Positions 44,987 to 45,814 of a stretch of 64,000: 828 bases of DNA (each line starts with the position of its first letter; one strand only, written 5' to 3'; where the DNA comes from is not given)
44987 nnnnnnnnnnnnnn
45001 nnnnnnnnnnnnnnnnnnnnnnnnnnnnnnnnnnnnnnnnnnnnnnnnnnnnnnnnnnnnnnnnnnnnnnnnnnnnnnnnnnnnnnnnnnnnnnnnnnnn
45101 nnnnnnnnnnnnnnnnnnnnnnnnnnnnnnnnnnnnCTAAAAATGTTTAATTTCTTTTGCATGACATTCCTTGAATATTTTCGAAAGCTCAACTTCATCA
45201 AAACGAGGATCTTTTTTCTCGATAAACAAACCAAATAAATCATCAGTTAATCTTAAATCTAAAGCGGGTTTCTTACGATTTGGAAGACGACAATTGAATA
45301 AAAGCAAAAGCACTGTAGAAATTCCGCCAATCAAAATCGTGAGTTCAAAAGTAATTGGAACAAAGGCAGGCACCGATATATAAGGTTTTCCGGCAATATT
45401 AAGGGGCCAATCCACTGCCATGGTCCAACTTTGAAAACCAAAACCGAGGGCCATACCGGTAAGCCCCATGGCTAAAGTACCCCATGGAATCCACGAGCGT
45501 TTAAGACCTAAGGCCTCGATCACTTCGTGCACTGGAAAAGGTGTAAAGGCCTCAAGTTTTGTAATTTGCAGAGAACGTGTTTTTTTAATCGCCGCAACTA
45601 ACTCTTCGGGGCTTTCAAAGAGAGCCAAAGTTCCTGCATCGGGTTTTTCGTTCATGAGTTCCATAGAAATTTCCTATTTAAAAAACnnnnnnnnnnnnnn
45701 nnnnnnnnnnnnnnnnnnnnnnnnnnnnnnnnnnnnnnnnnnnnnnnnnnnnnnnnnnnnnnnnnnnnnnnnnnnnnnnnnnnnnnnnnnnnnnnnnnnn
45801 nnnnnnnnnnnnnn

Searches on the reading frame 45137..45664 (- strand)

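Call 26: search_protein_families(library=pfam, proteins=[window:45137-45664:-], max_evalue=0.001)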
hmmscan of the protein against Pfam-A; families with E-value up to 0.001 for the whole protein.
window:45137-45664:- (175 aa): 1 family
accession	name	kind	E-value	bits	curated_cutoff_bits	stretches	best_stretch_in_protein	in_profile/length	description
PF11821.13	ActD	-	9.1e-57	191.8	25.7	1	11-173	2-169/170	Alternative complex III, ActD subunit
